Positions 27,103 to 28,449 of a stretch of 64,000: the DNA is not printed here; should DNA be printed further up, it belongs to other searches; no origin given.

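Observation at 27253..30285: Unusual enzyme trio: UbiA prenyltransferase plus DAGK_cat lipid kinase plus ThiL-like PurM-superfamily kinase in one operon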

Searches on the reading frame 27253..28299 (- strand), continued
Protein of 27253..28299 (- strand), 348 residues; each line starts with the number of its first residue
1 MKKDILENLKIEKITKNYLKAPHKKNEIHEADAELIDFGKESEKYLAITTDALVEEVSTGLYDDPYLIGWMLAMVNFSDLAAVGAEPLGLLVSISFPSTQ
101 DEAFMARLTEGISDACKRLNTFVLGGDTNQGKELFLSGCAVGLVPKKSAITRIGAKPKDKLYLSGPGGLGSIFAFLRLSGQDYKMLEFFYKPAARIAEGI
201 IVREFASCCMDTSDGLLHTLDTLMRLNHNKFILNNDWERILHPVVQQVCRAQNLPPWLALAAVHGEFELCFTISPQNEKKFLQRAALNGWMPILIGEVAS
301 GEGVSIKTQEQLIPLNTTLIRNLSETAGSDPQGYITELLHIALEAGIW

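Call 62: find_homologous_proteins(query=L074:1633-2646:+, max_evalue=1e-20)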
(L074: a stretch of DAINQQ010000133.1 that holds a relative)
Query L074:1633-2646:+ (338 aa): 607 proteins with E <= 1e-20 among 3907 candidates; the best 120 are listed.
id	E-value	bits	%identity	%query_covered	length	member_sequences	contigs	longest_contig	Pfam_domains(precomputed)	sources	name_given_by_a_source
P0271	2.8e-225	765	100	100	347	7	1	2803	PF00586.30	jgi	-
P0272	1.1e-203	694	90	100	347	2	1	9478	PF00586.30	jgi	jgi:thiamine-monophosphate kinase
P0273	2.0e-194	663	86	100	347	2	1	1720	PF00586.30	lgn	-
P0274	1.2e-172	592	77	100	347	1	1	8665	PF00586.30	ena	-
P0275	1.9e-153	529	68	100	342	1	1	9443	PF00586.30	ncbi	ncbi:MAG: thiamine-monophosphate kinase, partial [Chitinophagaceae bacterium]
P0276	8.0e-152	523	69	99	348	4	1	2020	PF00586.30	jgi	-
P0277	3.8e-151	521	67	100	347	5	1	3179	PF00586.30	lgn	-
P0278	9.0e-151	520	67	100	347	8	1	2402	PF00586.30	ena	-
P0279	1.4e-150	519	67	100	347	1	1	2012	PF00586.30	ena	-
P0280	1.8e-150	519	66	100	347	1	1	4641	PF00586.30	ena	-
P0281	2.3e-149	515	66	100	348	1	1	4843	PF00586.30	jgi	-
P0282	7.9e-147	507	66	100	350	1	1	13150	PF00586.30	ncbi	-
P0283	6.3e-146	504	66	99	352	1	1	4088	PF00586.30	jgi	jgi:thiamine-monophosphate kinase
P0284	2.4e-142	492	64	100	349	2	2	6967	PF00586.30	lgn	-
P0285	7.3e-138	478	63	100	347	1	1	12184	PF00586.30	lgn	-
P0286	3.0e-135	469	60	100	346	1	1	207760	PF00586.30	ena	-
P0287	3.6e-134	465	60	100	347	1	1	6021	PF00586.30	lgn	-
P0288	2.5e-133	463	61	100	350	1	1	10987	PF00586.30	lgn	-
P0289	7.5e-131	455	58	100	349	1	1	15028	PF00586.30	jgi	-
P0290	1.0e-130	454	59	97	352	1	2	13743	PF00586.30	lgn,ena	-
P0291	9.0e-129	448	58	100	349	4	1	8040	PF00586.30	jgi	-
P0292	9.9e-128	444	58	100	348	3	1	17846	PF00586.30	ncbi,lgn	ncbi:MAG: thiamine-phosphate kinase [Chitinophagaceae bacterium]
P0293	1.3e-127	444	60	98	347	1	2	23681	PF00586.30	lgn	-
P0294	6.5e-127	442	60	97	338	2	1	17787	PF00586.30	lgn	-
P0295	1.4e-124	434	59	98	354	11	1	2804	PF00586.30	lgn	-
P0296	3.9e-124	432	58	98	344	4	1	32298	PF00586.30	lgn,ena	-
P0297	4.6e-124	432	55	100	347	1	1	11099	PF00586.30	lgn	-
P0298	6.7e-124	432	58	100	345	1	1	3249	PF00586.30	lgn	-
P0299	1.1e-123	431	58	99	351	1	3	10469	PF00586.30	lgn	-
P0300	1.4e-123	431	59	98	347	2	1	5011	PF00586.30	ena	-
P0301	5.8e-123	429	59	98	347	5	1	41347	PF00586.30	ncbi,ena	-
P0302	1.4e-122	427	56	100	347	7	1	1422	PF00586.30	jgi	-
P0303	2.3e-122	427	58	98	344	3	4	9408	PF00586.30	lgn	-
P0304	1.2e-121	424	57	99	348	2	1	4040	PF00586.30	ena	-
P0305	1.5e-121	424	57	98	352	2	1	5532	PF00586.30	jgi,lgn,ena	-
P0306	4.3e-121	422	56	97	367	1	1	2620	PF00586.30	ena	-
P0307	5.4e-121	422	55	98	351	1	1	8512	PF00586.30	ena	-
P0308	7.7e-121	422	55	99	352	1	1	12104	PF00586.30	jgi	jgi:thiamine-monophosphate kinase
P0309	2.2e-119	417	57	98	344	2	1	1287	PF00586.30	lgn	-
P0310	2.3e-119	417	57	99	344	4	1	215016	PF00586.30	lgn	-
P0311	1.4e-117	411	55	99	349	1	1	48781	PF00586.30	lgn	-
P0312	1.5e-117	411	54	100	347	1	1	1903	PF00586.30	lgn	-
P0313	2.0e-116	407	55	98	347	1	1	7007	PF00586.30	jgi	jgi:thiamine-monophosphate kinase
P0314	4.1e-116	406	56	98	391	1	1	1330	PF00586.30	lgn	-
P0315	4.3e-116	406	54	100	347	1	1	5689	PF00586.30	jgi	jgi:thiamine-monophosphate kinase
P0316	4.9e-116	406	53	99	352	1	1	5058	PF00586.30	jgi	-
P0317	6.2e-116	405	55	98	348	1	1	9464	PF00586.30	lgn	-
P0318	1.2e-115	405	55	98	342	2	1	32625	PF00586.30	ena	-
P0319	1.3e-115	404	53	97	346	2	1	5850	PF00586.30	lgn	-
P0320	1.3e-115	404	55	98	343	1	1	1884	PF00586.30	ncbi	ncbi:MAG: thiamine-phosphate kinase [Bacteroidota bacterium]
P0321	2.0e-115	404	54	98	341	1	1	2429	PF00586.30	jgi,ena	-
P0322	3.4e-115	403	53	99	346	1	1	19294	PF00586.30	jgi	-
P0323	3.8e-115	403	55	100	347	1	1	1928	PF00586.30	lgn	-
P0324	4.0e-115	403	54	100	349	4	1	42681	PF00586.30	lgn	-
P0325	1.9e-114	401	54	98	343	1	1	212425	PF00586.30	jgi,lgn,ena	-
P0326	2.5e-114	400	54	97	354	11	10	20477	PF00586.30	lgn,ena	-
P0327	1.2e-113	398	56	96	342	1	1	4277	PF00586.30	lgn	-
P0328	1.8e-113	397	53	100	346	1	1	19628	PF00586.30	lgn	-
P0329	5.4e-113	396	53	99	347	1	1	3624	PF00586.30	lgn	-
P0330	6.7e-113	395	51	100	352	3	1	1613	PF00586.30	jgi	-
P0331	8.5e-113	395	53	98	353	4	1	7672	PF00586.30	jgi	jgi:thiamine-monophosphate kinase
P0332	9.0e-113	395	53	97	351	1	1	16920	PF00586.30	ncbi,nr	ncbi:MAG: hypothetical protein E6Q95_04205 [Chitinophagaceae bacterium]|nr:MAG: hypothetical protein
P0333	3.5e-112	393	50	100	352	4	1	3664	PF00586.30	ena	-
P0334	3.8e-112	393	53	97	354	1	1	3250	PF00586.30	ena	-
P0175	3.9e-112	393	56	98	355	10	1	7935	PF00586.30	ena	-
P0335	4.3e-112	393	53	97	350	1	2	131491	PF00586.30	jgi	jgi:thiamine-monophosphate kinase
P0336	4.5e-112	393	54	98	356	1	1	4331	PF00586.30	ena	-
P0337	5.1e-112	393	53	97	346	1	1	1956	PF00586.30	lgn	-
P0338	1.1e-111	391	51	100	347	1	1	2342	PF00586.30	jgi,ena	-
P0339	1.2e-111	391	57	94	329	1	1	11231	PF00586.30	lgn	-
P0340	2.6e-111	390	52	98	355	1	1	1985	PF00586.30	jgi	jgi:thiamine-monophosphate kinase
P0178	4.3e-111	390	51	99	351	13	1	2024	PF00586.30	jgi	-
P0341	6.4e-111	389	54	98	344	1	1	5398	PF00586.30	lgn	-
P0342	9.0e-111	389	54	94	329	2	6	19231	PF00586.30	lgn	-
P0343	1.3e-110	388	54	98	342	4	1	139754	PF00586.30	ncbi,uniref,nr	ncbi:MAG: thiamine-monophosphate kinase [Lunatimonas sp.]|uniref:thiamine-phosphate kinase n=1 Tax=L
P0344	1.7e-110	388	51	100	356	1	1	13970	PF00586.30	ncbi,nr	ncbi:MAG TPA: thiamine-phosphate kinase [Chitinophagaceae bacterium]|nr:thiamine-phosphate kinase [C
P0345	5.1e-110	386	53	97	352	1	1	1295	PF00586.30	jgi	jgi:thiamine-monophosphate kinase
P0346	6.4e-110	386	53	98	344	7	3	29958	PF00586.30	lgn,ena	-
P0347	6.5e-110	386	51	100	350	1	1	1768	PF00586.30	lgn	-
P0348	6.0e-109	383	54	98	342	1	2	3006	PF00586.30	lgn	-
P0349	6.0e-109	383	53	98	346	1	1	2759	PF00586.30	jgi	jgi:thiamine-monophosphate kinase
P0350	6.8e-109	382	52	99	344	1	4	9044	PF00586.30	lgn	-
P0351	7.1e-109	382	51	100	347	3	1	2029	PF00586.30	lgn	-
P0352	9.0e-109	382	55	98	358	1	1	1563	PF00586.30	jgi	-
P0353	1.0e-108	382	49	100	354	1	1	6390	PF00586.30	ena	-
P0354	1.7e-108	381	51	99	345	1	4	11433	PF00586.30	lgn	-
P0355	2.8e-108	380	50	99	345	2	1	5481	PF00586.30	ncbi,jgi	jgi:thiamine-monophosphate kinase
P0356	2.8e-108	380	50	100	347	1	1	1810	PF00586.30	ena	-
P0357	3.2e-108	380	51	98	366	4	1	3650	PF00586.30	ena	-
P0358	5.7e-108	379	51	99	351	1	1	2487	PF00586.30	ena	-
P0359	7.1e-108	379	53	98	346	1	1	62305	PF00586.30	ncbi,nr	ncbi:MAG: thiamine-monophosphate kinase [Chitinophagaceae bacterium]|nr:thiamine-monophosphate kinas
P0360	1.0e-107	378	51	98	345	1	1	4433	PF00586.30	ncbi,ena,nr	ncbi:MAG TPA: thiamine-phosphate kinase [Flavobacterium sp.]|nr:thiamine-phosphate kinase [Flavobact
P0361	2.0e-107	377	53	98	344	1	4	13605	PF00586.30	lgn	-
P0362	2.7e-107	377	50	99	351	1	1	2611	PF00586.30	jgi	jgi:thiamine-monophosphate kinase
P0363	2.8e-107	377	51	98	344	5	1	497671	PF00586.30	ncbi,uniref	ncbi:thiamine-phosphate kinase [Flavobacterium maritimum]|uniref:thiamine-phosphate kinase n=1 Tax=F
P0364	3.3e-107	377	50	100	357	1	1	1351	PF00586.30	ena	-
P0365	3.8e-107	377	52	98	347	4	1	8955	PF00586.30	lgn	-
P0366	4.1e-107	376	48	100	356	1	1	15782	PF00586.30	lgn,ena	-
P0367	7.6e-107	376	49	100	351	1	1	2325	PF00586.30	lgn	-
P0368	1.9e-106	374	52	96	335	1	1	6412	PF00586.30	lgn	-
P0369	2.5e-105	371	51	100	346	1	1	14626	PF00586.30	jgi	jgi:thiamine-monophosphate kinase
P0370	4.9e-105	370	51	100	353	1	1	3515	PF00586.30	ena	-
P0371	6.9e-105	369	51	100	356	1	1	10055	PF00586.30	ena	-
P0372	1.8e-104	368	47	99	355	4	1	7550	PF00586.30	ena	-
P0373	1.8e-104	368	51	100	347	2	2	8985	PF00586.30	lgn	-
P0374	2.9e-104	367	50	100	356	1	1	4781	PF00586.30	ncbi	ncbi:MAG: thiamine-phosphate kinase [Flavisolibacter sp.]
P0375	3.0e-104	367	47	99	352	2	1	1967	PF00586.30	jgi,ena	-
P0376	6.2e-104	366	49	100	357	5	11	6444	PF00586.30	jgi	jgi:thiamine-monophosphate kinase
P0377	1.6e-103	365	49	99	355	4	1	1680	PF00586.30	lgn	-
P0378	2.0e-103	364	49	100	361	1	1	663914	PF00586.30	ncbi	ncbi:thiamine-phosphate kinase [Flavitalea antarctica]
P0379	3.0e-103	364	47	100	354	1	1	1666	PF00586.30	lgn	-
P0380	4.5e-102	360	52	97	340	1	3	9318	PF00586.30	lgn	-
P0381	4.7e-101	357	48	98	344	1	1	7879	PF00586.30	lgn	-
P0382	4.0e-100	354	48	100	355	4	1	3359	PF00586.30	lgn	-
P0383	4.3e-100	353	47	98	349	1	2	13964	PF00586.30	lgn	-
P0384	6.3e-100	353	49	98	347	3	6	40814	PF00586.30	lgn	-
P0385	9.2e-100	352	50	99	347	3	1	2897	PF00586.30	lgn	-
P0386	1.1e-99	352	47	100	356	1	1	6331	PF00586.30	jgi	jgi:thiamine-monophosphate kinase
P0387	2.9e-99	351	47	98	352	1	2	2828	PF00586.30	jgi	jgi:thiamine-monophosphate kinase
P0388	2.9e-99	351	47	98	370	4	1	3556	PF00586.30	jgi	-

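Call 63: find_encoding_contigs(protein=P0363, flank=10000, max_places=1)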
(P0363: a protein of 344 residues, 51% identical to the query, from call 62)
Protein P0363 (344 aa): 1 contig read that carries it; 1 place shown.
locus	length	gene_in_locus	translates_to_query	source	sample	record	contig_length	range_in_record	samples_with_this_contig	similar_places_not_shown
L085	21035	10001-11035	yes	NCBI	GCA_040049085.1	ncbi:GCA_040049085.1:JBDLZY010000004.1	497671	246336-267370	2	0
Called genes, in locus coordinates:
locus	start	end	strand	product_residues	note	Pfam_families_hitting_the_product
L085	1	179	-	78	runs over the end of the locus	PF14086:DUF4266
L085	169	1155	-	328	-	PF02424:ApbE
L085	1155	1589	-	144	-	PF13899:Thioredoxin_7, PF13098:Thioredoxin_2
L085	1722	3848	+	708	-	PF00884:Sulfatase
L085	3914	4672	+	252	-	PF06912:DUF1275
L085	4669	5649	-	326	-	PF03812:KdgT (weak), PF03601:Cons_hypoth698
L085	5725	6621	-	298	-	PF00126:HTH_1, PF12849:PBP_like_2, PF03466:LysR_substrate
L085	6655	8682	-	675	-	-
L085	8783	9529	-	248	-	PF00106:adh_short, PF08659:KR, PF23441:SDR (faint), PF01370:Epimerase (faint), PF13561:adh_short_C2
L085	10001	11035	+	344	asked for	PF00586:AIRS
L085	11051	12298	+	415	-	PF00155:Aminotran_1_2, PF01212:Beta_elim_lyase (weak)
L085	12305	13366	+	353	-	PF11899:DUF3419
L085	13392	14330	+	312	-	-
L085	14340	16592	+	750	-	PF03176:MMPL, PF02460:Patched (weak), PF12349:Sterol-sensing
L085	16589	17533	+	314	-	PF00781:DAGK_cat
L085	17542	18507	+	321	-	PF01040:UbiA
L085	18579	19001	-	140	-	-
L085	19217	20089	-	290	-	PF02629:CoA_binding, PF13380:CoA_binding_2 (weak), PF13607:Succ_CoA_lig, PF00549:Ligase_CoA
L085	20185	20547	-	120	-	-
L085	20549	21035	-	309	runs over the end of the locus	PF04613:LpxD, PF21711:DCTN5 (faint), PF25084:LbH_EIF2B (weak), PF14602:Hexapep_2 (faint), PF25087:GMPPB_C, PF00132:Hexapep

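Call 64: find_encoding_contigs(protein=P0378, flank=10000, max_places=1)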
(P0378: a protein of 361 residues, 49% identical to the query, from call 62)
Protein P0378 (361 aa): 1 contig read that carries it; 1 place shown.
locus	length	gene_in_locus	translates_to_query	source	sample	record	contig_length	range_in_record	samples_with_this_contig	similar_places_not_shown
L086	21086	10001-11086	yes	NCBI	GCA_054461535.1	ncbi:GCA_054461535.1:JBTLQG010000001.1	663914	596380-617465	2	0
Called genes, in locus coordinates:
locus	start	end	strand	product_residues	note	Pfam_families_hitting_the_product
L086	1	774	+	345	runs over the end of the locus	PF00356:LacI, PF00532:Peripla_BP_1, PF13407:Peripla_BP_4, PF13377:Peripla_BP_3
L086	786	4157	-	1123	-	PF01839:FG-GAP (faint), PF13517:FG-GAP_3, PF07593:UnbV_ASPIC, PF13517:FG-GAP_3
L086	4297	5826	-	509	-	PF14322:SusD-like_3, PF12771:SusD-like_2 (faint), PF07980:SusD_RagB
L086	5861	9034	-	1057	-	PF13620:CarboxypepD_reg, PF13715:CarbopepD_reg_2, PF07715:Plug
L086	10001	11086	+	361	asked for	PF00586:AIRS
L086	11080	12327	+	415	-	PF00155:Aminotran_1_2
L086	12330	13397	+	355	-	PF11899:DUF3419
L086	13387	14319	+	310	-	-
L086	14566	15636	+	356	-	PF00487:FA_desaturase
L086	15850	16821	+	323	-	PF00781:DAGK_cat (weak), PF19279:YegS_C (weak)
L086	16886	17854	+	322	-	PF01040:UbiA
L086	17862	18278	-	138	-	PF01980:TrmO_N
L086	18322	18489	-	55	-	-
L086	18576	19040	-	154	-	PF13160:DUF3995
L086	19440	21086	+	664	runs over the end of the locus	PF06739:SBBP (weak)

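Call 66: search_protein_families(library=ncbifam, proteins=[P0363, P0378, P0121, P0140, P0175, P0224, P0252, P0270, P0076], max_evalue=1e-15)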
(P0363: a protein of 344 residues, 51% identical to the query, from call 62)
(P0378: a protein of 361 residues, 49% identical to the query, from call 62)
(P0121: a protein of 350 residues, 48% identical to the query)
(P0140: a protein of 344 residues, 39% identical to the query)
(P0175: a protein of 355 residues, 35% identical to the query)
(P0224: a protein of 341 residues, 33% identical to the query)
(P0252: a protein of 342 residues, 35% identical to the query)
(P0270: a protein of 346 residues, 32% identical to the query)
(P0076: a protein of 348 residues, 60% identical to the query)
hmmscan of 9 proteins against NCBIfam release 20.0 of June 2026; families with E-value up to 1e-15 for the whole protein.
P0363 (344 aa): 5 families
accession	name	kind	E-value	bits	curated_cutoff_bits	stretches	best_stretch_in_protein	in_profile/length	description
TIGR01379.1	thiL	equivalog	5.3e-44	150.5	184.15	1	32-314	25-311/320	thiamine-phosphate kinase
NF004353.0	PRK05731.2-2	equivalog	4e-42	144.4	301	1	28-310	16-290/311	thiamine-phosphate kinase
NF004354.0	PRK05731.2-3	equivalog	1.2e-27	97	204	1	46-238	25-219/273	thiamine-phosphate kinase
NF004350.0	PRK05731.1-1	equivalog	4.8e-24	84.8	441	1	52-314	47-314/325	thiamine-phosphate kinase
NF004351.0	PRK05731.1-4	equivalog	3.8e-19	69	324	1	66-235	71-245/321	thiamine-phosphate kinase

P0378 (361 aa): 5 families
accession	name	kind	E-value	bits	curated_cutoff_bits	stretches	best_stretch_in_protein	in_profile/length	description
TIGR01379.1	thiL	equivalog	1.3e-41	142.6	184.15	1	29-305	21-303/320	thiamine-phosphate kinase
NF004353.0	PRK05731.2-2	equivalog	3.2e-33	115.1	301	1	31-278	18-267/311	thiamine-phosphate kinase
NF004354.0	PRK05731.2-3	equivalog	8.1e-24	84.4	204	1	68-237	47-220/273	thiamine-phosphate kinase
NF004350.0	PRK05731.1-1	equivalog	8.3e-24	84.1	441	1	66-307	60-309/325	thiamine-phosphate kinase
NF004351.0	PRK05731.1-4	equivalog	1.4e-19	70.4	324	1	66-224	70-236/321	thiamine-phosphate kinase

P0121 (350 aa): 5 families
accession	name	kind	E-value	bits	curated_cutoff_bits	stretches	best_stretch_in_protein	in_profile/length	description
TIGR01379.1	thiL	equivalog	3.6e-47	160.9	184.15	1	42-311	35-310/320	thiamine-phosphate kinase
NF004353.0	PRK05731.2-2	equivalog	1e-29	103.6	301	1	30-307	20-289/311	thiamine-phosphate kinase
NF004350.0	PRK05731.1-1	equivalog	6e-29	101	441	1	47-308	44-310/325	thiamine-phosphate kinase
NF004351.0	PRK05731.1-4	equivalog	4.3e-20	72.1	324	1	64-255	71-266/321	thiamine-phosphate kinase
TIGR00476.1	selD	equivalog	1.6e-16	60.4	125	1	60-174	69-184/311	selenide, water dikinase SelD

P0140 (344 aa): 5 families
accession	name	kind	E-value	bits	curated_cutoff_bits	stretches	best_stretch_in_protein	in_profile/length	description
TIGR01379.1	thiL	equivalog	5.2e-43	147.2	184.15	1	34-307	26-304/320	thiamine-phosphate kinase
NF004353.0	PRK05731.2-2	equivalog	1.6e-37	129.3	301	1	19-286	8-274/311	thiamine-phosphate kinase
NF004350.0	PRK05731.1-1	equivalog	4.5e-27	94.8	441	1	20-274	16-274/325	thiamine-phosphate kinase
NF004354.0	PRK05731.2-3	equivalog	3.2e-22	79.2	204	1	64-239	44-221/273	thiamine-phosphate kinase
NF004351.0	PRK05731.1-4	equivalog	3.2e-21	75.8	324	1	33-232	39-243/321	thiamine-phosphate kinase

P0175 (355 aa): 5 families
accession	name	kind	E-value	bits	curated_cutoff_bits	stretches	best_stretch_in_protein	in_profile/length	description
TIGR01379.1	thiL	equivalog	3.1e-45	154.5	184.15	1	45-309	35-305/320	thiamine-phosphate kinase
NF004353.0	PRK05731.2-2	equivalog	1.6e-33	116.2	301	1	33-281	20-268/311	thiamine-phosphate kinase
NF004350.0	PRK05731.1-1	equivalog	1.1e-28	100.1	441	1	48-313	42-313/325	thiamine-phosphate kinase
NF004354.0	PRK05731.2-3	equivalog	1.5e-26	93.4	204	1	66-240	45-221/273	thiamine-phosphate kinase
NF004351.0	PRK05731.1-4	equivalog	6e-22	78.2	324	1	65-234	69-244/321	thiamine-phosphate kinase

P0224 (341 aa): 4 families
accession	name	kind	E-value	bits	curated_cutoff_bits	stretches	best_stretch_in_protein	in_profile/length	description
TIGR01379.1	thiL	equivalog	6.6e-40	137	184.15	1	37-307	30-307/320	thiamine-phosphate kinase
NF004353.0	PRK05731.2-2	equivalog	2e-28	99.4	301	1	44-296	31-278/311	thiamine-phosphate kinase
NF004351.0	PRK05731.1-4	equivalog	3.7e-17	62.4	324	1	44-230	50-242/321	thiamine-phosphate kinase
NF004350.0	PRK05731.1-1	equivalog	2e-16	59.8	441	1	40-313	37-314/325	thiamine-phosphate kinase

P0252 (342 aa): 5 families
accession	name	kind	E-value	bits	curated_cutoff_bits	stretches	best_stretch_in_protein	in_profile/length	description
TIGR01379.1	thiL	equivalog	1.6e-47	162.1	184.15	1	5-303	2-305/320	thiamine-phosphate kinase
NF004353.0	PRK05731.2-2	equivalog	1.6e-38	132.5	301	1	11-310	4-295/311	thiamine-phosphate kinase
NF004350.0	PRK05731.1-1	equivalog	5.7e-32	110.9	441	1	1-301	1-305/325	thiamine-phosphate kinase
NF004354.0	PRK05731.2-3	equivalog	9.2e-17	61.3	204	0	63-296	50-263/273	thiamine-phosphate kinase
NF004351.0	PRK05731.1-4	equivalog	2.3e-16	59.8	324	1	30-279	40-294/321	thiamine-phosphate kinase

P0270 (346 aa): 5 families
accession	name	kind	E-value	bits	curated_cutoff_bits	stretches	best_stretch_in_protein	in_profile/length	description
TIGR01379.1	thiL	equivalog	5.8e-55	186.5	184.15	1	32-313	25-304/320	thiamine-phosphate kinase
NF004353.0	PRK05731.2-2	equivalog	1.4e-54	185.3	301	1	8-329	2-303/311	thiamine-phosphate kinase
NF004350.0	PRK05731.1-1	equivalog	1.1e-36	126.4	441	1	33-314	30-307/325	thiamine-phosphate kinase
NF004351.0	PRK05731.1-4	equivalog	3.5e-26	92.1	324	1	3-278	11-281/321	thiamine-phosphate kinase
NF004354.0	PRK05731.2-3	equivalog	1.4e-25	90.3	204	1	63-307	44-263/273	thiamine-phosphate kinase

P0076 (348 aa): 6 families
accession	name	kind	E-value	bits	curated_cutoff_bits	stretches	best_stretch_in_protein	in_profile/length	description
TIGR01379.1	thiL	equivalog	3.6e-51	174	184.15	1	31-314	25-310/320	thiamine-phosphate kinase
NF004353.0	PRK05731.2-2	equivalog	6.8e-43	146.9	301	1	30-325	19-304/311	thiamine-phosphate kinase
NF004350.0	PRK05731.1-1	equivalog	5.4e-31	107.7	441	1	44-320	40-319/325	thiamine-phosphate kinase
NF004351.0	PRK05731.1-4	equivalog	2.6e-22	79.4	324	1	6-236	15-245/321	thiamine-phosphate kinase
NF004354.0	PRK05731.2-3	equivalog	5.3e-20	71.9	204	1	68-236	49-216/273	thiamine-phosphate kinase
TIGR00476.1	selD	equivalog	8.4e-17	61.3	125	1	25-193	40-202/311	selenide, water dikinase SelD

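Call 81: predict_structure(alignment_id=A2)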
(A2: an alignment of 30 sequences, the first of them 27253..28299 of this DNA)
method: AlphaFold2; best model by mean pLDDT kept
length: 348 residues; sequences in the alignment: 30
mean_pLDDT: 91.4   pTM: 0.90
mean pLDDT of the five models: 91.4, 91.3, 91.1, 90.4, 89.7
residues with pLDDT >= 90: 235; 70-90: 108; 50-70: 4; < 50: 1
segments of 3 or more residues with pLDDT < 50: none
pLDDT, mean of each block of 10 residues (from residue 1): 77 87 79 89 95 90 93 96 97 91 94 97 95 94 95 96 96 88 73 94 97 93 95 96 93 90 87 98 98 98 93 92 80 85 83
secondary structure, 60 per line:
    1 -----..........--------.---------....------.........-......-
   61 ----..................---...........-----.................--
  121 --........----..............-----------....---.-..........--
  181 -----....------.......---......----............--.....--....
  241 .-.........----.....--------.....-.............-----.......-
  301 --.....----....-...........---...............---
elements in order: H6-15 E34-37 E44-52 H54-59 H65-82 E86-96 H102-118 E123-130 E135-145 E160-163 H169-178 H186-189 H196-202 E206-211 H216-227 E230-234 H237-240 H243-251 H256-260 E269-273 H275-287 E293-299 E303-307 E312-315 H317-327 H331-345
